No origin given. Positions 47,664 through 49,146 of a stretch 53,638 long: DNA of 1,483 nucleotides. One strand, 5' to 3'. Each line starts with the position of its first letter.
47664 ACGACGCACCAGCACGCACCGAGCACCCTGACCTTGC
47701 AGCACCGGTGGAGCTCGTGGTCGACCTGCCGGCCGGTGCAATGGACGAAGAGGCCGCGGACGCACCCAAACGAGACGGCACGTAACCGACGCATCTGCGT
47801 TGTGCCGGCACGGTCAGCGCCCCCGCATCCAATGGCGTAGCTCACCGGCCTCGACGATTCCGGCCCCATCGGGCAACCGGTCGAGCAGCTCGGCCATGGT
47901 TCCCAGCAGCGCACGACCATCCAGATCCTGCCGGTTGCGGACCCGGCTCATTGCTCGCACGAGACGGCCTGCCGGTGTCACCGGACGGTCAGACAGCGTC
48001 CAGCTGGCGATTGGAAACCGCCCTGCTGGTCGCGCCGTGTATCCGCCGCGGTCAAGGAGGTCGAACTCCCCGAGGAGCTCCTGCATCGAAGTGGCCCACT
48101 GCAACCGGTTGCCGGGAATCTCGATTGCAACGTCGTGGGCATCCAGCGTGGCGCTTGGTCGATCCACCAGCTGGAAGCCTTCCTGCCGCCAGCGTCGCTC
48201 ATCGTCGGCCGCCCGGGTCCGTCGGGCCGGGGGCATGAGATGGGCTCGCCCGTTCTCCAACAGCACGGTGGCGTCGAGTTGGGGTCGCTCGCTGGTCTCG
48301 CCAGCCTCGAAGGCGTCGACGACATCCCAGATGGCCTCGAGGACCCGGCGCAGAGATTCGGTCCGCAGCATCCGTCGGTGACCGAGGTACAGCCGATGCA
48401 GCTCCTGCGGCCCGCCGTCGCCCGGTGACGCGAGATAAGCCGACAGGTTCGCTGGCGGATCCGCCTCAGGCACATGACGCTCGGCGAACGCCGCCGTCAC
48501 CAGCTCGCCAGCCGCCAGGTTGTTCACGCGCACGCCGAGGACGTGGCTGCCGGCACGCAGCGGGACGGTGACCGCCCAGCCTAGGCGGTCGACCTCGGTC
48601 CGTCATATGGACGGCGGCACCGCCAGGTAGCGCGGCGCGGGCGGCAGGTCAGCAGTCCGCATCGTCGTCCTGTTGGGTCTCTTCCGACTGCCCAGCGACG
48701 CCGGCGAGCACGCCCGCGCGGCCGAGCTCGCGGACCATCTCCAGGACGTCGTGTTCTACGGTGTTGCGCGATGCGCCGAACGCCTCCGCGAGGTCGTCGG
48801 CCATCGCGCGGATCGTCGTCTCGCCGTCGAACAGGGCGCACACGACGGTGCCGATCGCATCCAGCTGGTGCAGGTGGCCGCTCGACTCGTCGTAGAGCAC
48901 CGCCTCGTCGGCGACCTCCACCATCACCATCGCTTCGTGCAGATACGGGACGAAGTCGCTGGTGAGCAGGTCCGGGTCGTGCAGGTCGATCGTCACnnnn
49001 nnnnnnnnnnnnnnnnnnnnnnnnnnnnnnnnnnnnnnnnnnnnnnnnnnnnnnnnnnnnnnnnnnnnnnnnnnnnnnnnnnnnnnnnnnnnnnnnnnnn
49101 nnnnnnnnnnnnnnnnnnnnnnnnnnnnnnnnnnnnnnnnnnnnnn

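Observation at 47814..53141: Orphan RRE cassette (two PqqD-like proteins, an NTP_transf_5 nucleotidyltransferase and a possible P-loop-less HprK-like protein) built into a tyrosine-kinase / glycosyltransferase operon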

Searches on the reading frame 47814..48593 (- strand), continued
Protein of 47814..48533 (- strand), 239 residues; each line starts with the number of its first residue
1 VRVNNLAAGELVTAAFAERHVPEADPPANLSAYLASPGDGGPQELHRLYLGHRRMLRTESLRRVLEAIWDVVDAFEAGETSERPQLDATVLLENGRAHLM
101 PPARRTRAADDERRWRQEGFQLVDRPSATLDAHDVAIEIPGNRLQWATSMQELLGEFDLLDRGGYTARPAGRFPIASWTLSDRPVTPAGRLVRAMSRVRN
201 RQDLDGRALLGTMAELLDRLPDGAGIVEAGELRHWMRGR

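Call 45: fold_search(model_id=the predicted structure, library=pdb)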
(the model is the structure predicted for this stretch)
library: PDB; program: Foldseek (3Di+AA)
matches with E <= 10: 173; with E <= 0.001: 0
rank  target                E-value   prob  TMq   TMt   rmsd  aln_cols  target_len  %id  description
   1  1ylh                  7.0e-02  0.47  0.33  0.19  14.2       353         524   11  Crystal Structure of Phosphoenolpyruvate Carboxykinase from Actinobaccilus succinogenes in Complex with Manganese and Py (released 2005-06-28)
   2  1ygg                  9.5e-02  0.44  0.33  0.20  14.5       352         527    9  Crystal structure of phosphoenolpyruvate carboxykinase from Actinobacillus succinogenes (released 2005-06-28)
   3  8iuf_E2               1.1e-01  0.30  0.30  0.19  13.1       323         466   11  Cryo-EM structure of Euglena gracilis super-complex I+III2+IV, composite (released 2024-02-28)
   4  1oen                  1.1e-01  0.30  0.33  0.19  14.7       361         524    8  PHOSPHOENOLPYRUVATE CARBOXYKINASE (released 1996-11-08)
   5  2pc9_B                2.6e-01  0.14  0.26  0.16  16.2       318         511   12  Crystal Structure Of ATP-Dependent Phosphoenolpyruvate Carboxykinase From Thermus thermophilus HB8 (released 2007-10-02)
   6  9a4u_A                2.9e-01  0.18  0.32  0.18  15.2       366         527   10  Integrative model of PCKA-QOX2 by crosslinking MS and deep learning (released 2024-09-18)
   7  3tqf_A                5.3e-01  0.30  0.22  0.32   9.2       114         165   11  Structure of the Hpr(Ser) kinase/phosphatase from Coxiella burnetii (released 2011-09-21)
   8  1ayl                  5.3e-01  0.18  0.34  0.20  14.4       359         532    9  PHOSPHOENOLPYRUVATE CARBOXYKINASE (released 1997-01-11)
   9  1j3b_A                5.3e-01  0.11  0.29  0.17  16.1       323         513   11  Crystal structure of ATP-dependent phosphoenolpyruvate carboxykinase from Thermus thermophilus HB8 (released 2003-02-11)
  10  2pc9_D                6.3e-01  0.12  0.30  0.18  15.6       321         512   10  Crystal Structure Of ATP-Dependent Phosphoenolpyruvate Carboxykinase From Thermus thermophilus HB8 (released 2007-10-02)
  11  6asn                  6.3e-01  0.12  0.33  0.20  14.0       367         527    9  E. coli phosphoenolpyruvate carboxykinase K212I F216V mutant bound to methanesulfonate (released 2018-08-29)
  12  1xkv_A                6.3e-01  0.09  0.20  0.12  12.3       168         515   11  Crystal Structure Of ATP-Dependent Phosphoenolpyruvate Carboxykinase From Thermus thermophilus HB8 (released 2005-10-11)
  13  2qmh_L                6.7e-01  0.20  0.25  0.38  14.4       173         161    9  structure of V267F mutant HprK/P (released 2007-09-18)
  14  2qmh_J                7.5e-01  0.21  0.22  0.31   9.0       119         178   11  structure of V267F mutant HprK/P (released 2007-09-18)
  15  6at3_A                9.0e-01  0.12  0.22  0.12  12.0       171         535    8  E. coli phosphoenolpyruvate carboxykinase Y207F mutant bound to thiosulfate and oxaloacetate (released 2018-08-29)
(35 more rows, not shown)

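Call 68: search_protein_representatives(alignment_id=A2)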
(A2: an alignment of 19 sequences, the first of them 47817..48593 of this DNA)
Query: 19 sequences, 262 profile positions. Proteins with E-value up to 0.001 (for the whole library): 1306; up to 1e-10: 740; up to 1e-30: 107. The best 150 are listed.
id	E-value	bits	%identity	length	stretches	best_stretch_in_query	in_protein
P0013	3.2e-99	348.1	-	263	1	1-261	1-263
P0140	2.3e-86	306.0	-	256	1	16-261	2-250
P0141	4.3e-86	305.1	-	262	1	1-257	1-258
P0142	4.0e-80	285.5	-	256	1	14-259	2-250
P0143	1.3e-79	283.8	-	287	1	3-260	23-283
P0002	9.5e-79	281.0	-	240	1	21-261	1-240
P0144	1.8e-76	273.5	-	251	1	11-260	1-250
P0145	1.9e-73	263.6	-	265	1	1-257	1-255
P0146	1.8e-72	260.5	-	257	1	11-260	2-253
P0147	1.9e-72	260.4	-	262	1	1-260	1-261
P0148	9.5e-72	258.1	-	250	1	13-260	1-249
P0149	1.2e-71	257.8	-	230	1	34-260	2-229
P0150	2.3e-69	250.3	-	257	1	11-259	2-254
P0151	2.7e-69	250.1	-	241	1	22-259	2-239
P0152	6.0e-69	248.9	-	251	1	22-259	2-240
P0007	6.2e-67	242.3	-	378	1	4-260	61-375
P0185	1.8e-39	152.3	-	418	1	1-252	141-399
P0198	3.9e-36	141.4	-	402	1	3-261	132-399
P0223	2.4e-32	128.9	-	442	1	4-232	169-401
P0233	1.2e-31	126.7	-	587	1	3-238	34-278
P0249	3.0e-30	122.1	-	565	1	14-249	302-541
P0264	4.2e-29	118.3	-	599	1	8-245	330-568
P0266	5.2e-29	118.0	-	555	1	8-230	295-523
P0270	9.5e-29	117.1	-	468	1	16-251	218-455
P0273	1.2e-28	116.8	-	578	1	9-260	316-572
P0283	3.5e-28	115.3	-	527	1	15-248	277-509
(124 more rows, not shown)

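Call 69: search_protein_families(library=pfam, proteins=[P0249, P0264, P0266, P0273, P0283, P0270, P0233, P0223, P0185, P0198], max_evalue=0.01)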
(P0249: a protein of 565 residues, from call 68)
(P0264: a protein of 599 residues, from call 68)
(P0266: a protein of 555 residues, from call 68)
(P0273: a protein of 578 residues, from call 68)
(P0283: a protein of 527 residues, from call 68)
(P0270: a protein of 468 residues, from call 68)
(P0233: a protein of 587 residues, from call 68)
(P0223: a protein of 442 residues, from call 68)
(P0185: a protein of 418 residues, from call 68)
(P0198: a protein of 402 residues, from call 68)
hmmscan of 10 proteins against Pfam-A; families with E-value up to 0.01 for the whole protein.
P0249 (565 aa): 1 family
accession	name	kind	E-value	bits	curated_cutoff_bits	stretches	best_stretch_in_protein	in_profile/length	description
PF05402.18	PqqD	-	3.9e-08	33.9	23.4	1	35-97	1-67/67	Coenzyme PQQ synthesis protein D (PqqD)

P0264 (599 aa): 1 family
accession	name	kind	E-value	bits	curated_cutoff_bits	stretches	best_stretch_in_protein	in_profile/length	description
PF05402.18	PqqD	-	1.2e-11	45.2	23.4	1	57-123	1-67/67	Coenzyme PQQ synthesis protein D (PqqD)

P0266 (555 aa): 3 families
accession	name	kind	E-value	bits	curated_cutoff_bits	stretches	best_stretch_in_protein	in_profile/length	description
PF05402.18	PqqD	-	1.7e-08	35.1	23.4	1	33-99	9-67/67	Coenzyme PQQ synthesis protein D (PqqD)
PF00578.27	AhpC-TSA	-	0.0012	19.2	26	1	125-218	2-95/124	AhpC/TSA family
PF08534.16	Redoxin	-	0.0023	18.2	26.6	1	124-192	2-73/148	Redoxin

P0273 (578 aa): 6 families
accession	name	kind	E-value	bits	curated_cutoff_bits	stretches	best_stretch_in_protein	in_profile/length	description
PF05402.18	PqqD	-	2.1e-12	47.6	23.4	1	38-104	1-67/67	Coenzyme PQQ synthesis protein D (PqqD)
PF00578.27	AhpC-TSA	-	2.6e-09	37.5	26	1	123-239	1-122/124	AhpC/TSA family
PF08534.16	Redoxin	-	5.8e-09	36.3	26.6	1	123-212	2-95/148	Redoxin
PF13905.12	Thioredoxin_8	-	0.0002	22.1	27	1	148-238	2-94/94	Thioredoxin-like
PF13098.12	Thioredoxin_2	-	0.001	19.8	27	1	148-237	6-86/104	Thioredoxin-like domain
PF00255.25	GSHPx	-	0.0047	16.9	27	1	130-183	4-56/108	Glutathione peroxidase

P0283 (527 aa): 1 family
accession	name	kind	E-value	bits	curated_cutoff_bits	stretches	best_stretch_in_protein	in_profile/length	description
PF05402.18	PqqD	-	2.2e-15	57.1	23.4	1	33-99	1-67/67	Coenzyme PQQ synthesis protein D (PqqD)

P0270 (468 aa): 2 families
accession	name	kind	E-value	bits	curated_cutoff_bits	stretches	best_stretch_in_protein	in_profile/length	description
PF00578.27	AhpC-TSA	-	4.2e-14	53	26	1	40-152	1-122/124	AhpC/TSA family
PF08534.16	Redoxin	-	6.2e-13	49.2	26.6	1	40-152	2-129/148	Redoxin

P0233 (587 aa): 1 family
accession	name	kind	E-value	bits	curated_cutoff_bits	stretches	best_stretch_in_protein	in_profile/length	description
PF05402.18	PqqD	-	4.7e-11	43.3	23.4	1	366-421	12-67/67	Coenzyme PQQ synthesis protein D (PqqD)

P0223 (442 aa): 0 families

P0185 (418 aa): 1 family
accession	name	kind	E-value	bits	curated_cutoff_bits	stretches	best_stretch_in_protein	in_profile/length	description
PF05402.18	PqqD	-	4e-11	43.5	23.4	1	43-109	1-67/67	Coenzyme PQQ synthesis protein D (PqqD)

P0198 (402 aa): 1 family
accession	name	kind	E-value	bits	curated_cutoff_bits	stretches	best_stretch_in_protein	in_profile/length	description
PF05402.18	PqqD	-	5.3e-14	52.7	23.4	1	31-97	1-67/67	Coenzyme PQQ synthesis protein D (PqqD)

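Call 73: search_protein_families(library=ncbifam, alignment_id=A3, max_evalue=0.01)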
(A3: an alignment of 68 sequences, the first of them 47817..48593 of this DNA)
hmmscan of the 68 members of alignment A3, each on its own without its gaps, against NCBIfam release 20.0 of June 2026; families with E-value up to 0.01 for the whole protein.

A. member 1, window:47817-48593:- (259 aa): 0 families

B. families by the number of members that match (of 68 scanned): 19 families
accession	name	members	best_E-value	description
TIGR04248.1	SCM_PqqD_rel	17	7.6e-07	SynChlorMet cassette protein ScmD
TIGR03859.1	PQQ_PqqD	16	2.8e-07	pyrroloquinoline quinone biosynthesis peptide chaperone PqqD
NF033530.1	lasso_PqqD_Strm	15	4.2e-12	lasso peptide biosynthesis PqqD family chaperone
TIGR04353.1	PqqD_rel_X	12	1.9e-09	HPr-rel-A system PqqD family peptide chaperone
NF033536.1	lasso_PqqD_Bac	9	5.4e-06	lasso peptide biosynthesis PqqD family chaperone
TIGR04302.1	geo_PqqD_fam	8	2.3e-08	GeoRSP system PqqD family peptide chaperone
NF041054.1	WAxxUGC_long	6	8.7e-08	ResA-like WAxxUGC motif-containing protein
TIGR02661.1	MauD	6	4.8e-06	methylamine dehydrogenase accessory protein MauD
NF002854.0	PRK03147.1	5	6.8e-11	thiol-disulfide oxidoreductase ResA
NF047696.1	ThlDiSintTplARhiz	4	1.1e-06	thiol:disulfide interchange protein TlpA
NF002535.0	PRK02079.1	3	0.003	pyrroloquinoline quinone biosynthesis peptide chaperone PqqD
NF006960.0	PRK09437.1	2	9.1e-05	thioredoxin-dependent thiol peroxidase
NF050149.1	RiPP_bind_ApyI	1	0.00047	RiPP maturation protein ApyI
NF053650.1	PerredPrxQDein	1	0.00097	thioredoxin-dependent peroxiredoxin PrxQ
NF040769.1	SelL_rel_redox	1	0.0013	SelL-related redox protein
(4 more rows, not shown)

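Call 98: list_cluster_members(proteins=[P0007, P0006, P0015, P0122, P0038])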
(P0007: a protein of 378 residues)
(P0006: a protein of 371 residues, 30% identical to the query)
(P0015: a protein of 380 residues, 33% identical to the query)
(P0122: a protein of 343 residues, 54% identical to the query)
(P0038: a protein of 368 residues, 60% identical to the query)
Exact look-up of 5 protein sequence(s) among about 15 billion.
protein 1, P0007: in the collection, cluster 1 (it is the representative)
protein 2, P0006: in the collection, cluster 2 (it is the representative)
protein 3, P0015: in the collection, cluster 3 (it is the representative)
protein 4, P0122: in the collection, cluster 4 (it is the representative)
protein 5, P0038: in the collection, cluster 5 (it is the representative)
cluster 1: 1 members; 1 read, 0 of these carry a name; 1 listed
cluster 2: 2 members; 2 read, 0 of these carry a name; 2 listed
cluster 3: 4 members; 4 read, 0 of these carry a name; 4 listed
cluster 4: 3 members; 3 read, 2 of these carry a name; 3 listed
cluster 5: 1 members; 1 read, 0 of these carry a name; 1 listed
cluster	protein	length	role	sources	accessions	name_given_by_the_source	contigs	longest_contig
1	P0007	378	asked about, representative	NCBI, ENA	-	-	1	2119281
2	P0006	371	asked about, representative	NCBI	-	-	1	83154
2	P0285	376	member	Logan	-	-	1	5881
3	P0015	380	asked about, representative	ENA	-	-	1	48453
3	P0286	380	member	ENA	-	-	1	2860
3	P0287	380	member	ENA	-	-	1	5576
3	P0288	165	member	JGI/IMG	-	-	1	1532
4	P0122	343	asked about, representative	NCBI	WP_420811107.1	nucleotidyltransferase family protein [Egicoccus halophilus]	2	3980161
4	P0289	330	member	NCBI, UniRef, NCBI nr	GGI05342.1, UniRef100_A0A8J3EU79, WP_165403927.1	hypothetical protein GCM10011354_13620 [Egicoccus halophilus] | Nucleotidyltransferase n=2 Tax=Egicoccus halophilus TaxID=1670830 RepID=A0A8J3EU79_9ACTN | nucleotidyltransferase family protein [Egicoccus halophilus]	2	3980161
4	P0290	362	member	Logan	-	-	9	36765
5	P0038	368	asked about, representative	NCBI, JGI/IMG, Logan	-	-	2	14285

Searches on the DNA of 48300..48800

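Call 90: search_rna_families(source=window, start=48300, end=48800, threshold=evalue, max_evalue=10, show_alignments=3)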
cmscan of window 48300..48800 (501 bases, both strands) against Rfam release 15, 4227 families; matches with E-value up to 10: 2.
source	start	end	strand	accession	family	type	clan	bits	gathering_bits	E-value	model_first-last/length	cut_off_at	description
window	48490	48573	-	RF03685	MIR9677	Gene; miRNA;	-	15.3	90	6.7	1-87/87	no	MIR9677 microRNA precursor family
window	48766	48799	-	RF02939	COG2908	Cis-reg;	-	11.7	58.7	7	6-40/45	no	COG2908 RNA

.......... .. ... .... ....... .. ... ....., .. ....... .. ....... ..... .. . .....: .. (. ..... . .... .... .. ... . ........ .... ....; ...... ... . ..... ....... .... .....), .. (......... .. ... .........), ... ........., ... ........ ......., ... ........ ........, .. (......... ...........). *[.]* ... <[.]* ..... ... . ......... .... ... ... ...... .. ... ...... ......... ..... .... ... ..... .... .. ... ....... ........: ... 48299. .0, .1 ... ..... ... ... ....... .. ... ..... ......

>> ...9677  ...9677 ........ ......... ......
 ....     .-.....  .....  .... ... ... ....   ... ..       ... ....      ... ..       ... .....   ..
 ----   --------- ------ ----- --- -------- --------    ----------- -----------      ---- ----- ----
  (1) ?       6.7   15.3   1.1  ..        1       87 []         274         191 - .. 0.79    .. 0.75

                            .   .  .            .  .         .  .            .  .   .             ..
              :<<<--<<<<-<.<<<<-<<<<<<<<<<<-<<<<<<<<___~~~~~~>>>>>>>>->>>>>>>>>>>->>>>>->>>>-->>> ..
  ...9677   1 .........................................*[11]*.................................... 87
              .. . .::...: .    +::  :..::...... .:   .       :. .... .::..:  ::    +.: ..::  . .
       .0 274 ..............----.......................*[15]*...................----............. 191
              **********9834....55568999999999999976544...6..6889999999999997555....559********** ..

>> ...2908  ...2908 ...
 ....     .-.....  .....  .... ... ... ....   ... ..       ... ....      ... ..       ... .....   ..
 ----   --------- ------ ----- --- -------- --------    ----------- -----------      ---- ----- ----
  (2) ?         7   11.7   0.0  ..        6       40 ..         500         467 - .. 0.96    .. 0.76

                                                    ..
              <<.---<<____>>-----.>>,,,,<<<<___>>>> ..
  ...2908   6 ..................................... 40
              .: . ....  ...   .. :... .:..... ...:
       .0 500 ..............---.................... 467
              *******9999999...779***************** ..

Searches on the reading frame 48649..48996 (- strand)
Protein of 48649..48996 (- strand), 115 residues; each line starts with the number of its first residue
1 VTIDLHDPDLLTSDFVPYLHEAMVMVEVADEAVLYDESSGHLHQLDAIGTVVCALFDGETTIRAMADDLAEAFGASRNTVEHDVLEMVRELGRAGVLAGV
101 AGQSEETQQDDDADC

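Call 3: search_protein_families(library=pfam, proteins=[window:48649-48996:-], max_evalue=0.1)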
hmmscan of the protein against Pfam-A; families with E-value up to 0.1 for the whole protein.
window:48649-48996:- (115 aa): 2 families
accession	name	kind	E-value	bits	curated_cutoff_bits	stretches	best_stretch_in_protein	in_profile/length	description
PF05402.18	PqqD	-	1.1e-12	48.5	23.4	1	31-97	1-67/67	Coenzyme PQQ synthesis protein D (PqqD)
PF00766.25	ETF_alpha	-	0.067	13.6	27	1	61-96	23-58/81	Electron transfer flavoprotein FAD-binding domain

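Call 4: search_protein_families(library=ncbifam, proteins=[window:48649-48996:-], max_evalue=0.1)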
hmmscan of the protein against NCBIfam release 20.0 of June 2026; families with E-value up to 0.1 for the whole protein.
window:48649-48996:- (115 aa): 9 families
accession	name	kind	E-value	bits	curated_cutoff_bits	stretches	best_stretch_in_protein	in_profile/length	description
NF033530.1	lasso_PqqD_Strm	exception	4e-10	39.8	70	1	21-96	2-77/78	lasso peptide biosynthesis PqqD family chaperone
TIGR03859.1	PQQ_PqqD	equivalog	1e-07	31.7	46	1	41-94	25-77/81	pyrroloquinoline quinone biosynthesis peptide chaperone PqqD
TIGR04248.1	SCM_PqqD_rel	equivalog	5.5e-05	23.3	100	1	27-95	11-79/84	SynChlorMet cassette protein ScmD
NF010499.0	PRK13918.1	equivalog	9.5e-05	22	274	1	34-97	124-182/205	CRP/FNR family transcriptional regulator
TIGR04353.1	PqqD_rel_X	equivalog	9.7e-05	23.2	35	1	30-96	3-72/74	HPr-rel-A system PqqD family peptide chaperone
NF033536.1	lasso_PqqD_Bac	exception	0.00039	20.5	80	1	22-95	11-84/88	lasso peptide biosynthesis PqqD family chaperone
NF002535.0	PRK02079.1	equivalog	0.0066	16.2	101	1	42-89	35-81/92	pyrroloquinoline quinone biosynthesis peptide chaperone PqqD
TIGR04302.1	geo_PqqD_fam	equivalog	0.023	15.1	100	1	33-96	39-99/102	GeoRSP system PqqD family peptide chaperone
TIGR03906.1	quino_hemo_SAM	equivalog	0.023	13.3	453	1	25-99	5-75/467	quinohemoprotein amine dehydrogenase maturation protein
